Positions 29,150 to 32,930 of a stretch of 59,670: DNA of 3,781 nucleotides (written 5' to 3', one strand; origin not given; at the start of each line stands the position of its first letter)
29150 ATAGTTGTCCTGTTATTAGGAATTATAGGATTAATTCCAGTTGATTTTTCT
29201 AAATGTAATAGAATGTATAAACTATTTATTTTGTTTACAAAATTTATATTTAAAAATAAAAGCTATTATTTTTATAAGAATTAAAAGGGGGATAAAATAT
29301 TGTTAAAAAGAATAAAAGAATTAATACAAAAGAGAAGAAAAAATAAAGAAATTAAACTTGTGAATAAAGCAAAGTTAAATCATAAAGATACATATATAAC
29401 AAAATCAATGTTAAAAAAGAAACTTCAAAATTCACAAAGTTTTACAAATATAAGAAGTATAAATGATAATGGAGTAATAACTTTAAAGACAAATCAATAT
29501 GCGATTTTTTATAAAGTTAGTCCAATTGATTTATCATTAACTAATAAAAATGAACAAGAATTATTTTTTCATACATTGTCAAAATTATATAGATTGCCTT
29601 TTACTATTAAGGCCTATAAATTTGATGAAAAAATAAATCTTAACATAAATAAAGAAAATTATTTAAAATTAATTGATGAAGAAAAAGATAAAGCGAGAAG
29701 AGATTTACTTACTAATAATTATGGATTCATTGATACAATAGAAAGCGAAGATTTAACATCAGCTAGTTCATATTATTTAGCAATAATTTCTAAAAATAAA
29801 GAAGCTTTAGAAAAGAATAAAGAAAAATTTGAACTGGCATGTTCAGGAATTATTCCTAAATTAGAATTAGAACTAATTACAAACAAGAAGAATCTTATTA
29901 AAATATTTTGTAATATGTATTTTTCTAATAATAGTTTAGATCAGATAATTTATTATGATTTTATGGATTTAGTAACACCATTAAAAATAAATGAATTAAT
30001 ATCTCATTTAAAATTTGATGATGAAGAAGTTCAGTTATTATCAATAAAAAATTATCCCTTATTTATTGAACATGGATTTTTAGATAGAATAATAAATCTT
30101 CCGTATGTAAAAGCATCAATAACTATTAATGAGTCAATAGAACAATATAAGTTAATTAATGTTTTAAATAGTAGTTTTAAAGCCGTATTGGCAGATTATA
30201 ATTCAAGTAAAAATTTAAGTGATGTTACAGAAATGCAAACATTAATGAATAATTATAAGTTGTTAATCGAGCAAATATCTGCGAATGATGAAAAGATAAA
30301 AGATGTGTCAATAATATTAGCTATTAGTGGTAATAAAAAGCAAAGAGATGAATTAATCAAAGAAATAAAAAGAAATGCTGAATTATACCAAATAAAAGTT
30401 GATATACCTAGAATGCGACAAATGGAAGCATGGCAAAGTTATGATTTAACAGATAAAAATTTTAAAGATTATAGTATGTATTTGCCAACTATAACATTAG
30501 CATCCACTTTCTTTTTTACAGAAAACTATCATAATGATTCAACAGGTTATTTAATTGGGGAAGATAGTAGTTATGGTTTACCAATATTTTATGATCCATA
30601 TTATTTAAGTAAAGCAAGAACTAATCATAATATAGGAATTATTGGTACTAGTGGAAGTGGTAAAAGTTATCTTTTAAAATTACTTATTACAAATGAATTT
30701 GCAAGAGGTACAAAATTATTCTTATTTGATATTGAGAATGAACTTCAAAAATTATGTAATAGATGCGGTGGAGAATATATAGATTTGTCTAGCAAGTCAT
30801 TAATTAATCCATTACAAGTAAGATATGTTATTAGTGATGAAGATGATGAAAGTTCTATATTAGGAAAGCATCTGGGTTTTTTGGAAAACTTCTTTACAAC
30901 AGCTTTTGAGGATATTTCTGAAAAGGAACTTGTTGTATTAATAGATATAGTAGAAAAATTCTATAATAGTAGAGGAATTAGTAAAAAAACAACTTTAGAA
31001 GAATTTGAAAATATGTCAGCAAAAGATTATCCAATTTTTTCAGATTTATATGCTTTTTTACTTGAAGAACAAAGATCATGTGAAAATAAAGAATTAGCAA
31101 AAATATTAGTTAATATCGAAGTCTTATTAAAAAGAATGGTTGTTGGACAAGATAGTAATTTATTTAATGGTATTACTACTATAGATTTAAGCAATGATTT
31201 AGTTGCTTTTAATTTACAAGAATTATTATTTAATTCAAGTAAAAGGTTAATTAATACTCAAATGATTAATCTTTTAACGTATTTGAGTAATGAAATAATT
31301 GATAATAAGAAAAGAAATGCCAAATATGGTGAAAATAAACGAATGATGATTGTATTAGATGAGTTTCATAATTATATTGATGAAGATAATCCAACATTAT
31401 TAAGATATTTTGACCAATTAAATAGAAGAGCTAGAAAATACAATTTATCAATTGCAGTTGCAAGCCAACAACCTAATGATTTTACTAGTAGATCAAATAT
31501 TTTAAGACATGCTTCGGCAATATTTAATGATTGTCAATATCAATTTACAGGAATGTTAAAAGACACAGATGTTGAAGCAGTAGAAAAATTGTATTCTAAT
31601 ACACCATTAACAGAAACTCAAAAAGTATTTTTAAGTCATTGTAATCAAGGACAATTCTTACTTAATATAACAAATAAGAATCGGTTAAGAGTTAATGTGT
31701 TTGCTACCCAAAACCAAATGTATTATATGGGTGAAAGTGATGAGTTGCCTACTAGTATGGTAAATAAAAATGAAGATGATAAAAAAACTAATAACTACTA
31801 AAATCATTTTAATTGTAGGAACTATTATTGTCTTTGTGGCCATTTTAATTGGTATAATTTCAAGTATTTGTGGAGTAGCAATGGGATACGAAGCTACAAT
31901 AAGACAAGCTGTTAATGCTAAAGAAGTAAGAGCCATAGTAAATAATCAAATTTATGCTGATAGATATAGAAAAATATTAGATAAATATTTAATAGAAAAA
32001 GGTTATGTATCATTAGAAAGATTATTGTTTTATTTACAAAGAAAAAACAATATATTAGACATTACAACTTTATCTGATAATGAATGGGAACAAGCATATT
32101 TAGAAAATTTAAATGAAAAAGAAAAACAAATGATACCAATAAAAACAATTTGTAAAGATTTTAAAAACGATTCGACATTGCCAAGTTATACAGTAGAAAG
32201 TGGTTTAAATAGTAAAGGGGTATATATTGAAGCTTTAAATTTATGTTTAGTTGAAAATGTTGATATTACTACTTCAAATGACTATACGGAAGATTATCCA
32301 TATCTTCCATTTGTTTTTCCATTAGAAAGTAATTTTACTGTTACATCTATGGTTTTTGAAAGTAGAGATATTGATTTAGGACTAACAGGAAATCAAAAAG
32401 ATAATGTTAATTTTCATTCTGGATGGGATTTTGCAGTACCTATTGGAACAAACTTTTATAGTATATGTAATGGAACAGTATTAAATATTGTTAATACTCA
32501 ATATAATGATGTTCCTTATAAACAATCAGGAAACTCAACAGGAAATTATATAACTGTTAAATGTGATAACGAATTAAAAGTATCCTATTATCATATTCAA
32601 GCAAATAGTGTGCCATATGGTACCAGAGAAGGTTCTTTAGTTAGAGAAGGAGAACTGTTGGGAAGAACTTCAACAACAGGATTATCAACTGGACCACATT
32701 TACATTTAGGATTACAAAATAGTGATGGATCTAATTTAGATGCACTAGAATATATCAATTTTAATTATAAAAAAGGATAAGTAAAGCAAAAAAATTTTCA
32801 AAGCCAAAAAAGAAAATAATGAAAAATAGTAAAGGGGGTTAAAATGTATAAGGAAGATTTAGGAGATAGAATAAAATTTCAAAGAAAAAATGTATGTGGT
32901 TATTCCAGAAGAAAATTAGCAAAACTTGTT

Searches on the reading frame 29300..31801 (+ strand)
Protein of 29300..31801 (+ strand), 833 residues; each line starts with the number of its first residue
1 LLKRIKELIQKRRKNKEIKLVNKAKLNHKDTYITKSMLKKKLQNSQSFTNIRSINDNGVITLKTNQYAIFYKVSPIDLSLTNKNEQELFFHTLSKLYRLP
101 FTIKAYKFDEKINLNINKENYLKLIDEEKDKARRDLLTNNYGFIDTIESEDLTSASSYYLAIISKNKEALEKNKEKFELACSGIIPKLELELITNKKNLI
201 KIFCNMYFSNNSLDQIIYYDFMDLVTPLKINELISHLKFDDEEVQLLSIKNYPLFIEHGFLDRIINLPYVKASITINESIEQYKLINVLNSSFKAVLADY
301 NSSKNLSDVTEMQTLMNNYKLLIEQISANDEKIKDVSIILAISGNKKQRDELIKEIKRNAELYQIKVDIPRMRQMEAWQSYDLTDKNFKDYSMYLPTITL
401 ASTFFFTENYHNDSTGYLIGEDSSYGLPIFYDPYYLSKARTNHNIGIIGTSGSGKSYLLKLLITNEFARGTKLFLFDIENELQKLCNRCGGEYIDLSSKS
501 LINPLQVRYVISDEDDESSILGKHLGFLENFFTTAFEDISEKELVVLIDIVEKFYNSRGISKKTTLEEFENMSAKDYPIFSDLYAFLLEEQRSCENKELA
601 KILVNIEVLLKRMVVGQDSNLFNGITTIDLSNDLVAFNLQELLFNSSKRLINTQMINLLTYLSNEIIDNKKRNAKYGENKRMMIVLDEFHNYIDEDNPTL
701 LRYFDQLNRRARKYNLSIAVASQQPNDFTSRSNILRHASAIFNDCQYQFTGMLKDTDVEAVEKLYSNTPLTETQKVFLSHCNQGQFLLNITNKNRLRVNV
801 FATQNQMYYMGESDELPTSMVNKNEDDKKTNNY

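Call 10: search_protein_families(library=pfam, max_evalue=0.001, proteins=[window:29300-31801:+])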
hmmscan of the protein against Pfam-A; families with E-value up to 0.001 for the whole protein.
window:29300-31801:+ (833 aa): 3 families
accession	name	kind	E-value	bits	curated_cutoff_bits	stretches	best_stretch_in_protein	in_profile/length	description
PF19044.6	P-loop_TraG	-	1.2e-13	50.9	25.8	1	431-749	15-314/413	TraG P-loop domain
PF01935.23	DUF87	-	3.6e-06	27.7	23.2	1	442-559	23-145/220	Helicase HerA, central domain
PF12846.13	AAA_10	-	0.0005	19.7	27.5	1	440-730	19-288/362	AAA-like domain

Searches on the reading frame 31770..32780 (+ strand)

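Call 10: search_protein_families(library=pfam, max_evalue=0.001, proteins=[window:31770-32780:+])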
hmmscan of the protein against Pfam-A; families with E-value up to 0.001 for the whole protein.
window:31770-32780:+ (336 aa): 1 family
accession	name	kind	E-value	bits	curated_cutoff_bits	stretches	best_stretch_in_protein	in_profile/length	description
PF01551.29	Peptidase_M23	-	1.2e-16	61.1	28.7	1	215-317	2-89/96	Peptidase family M23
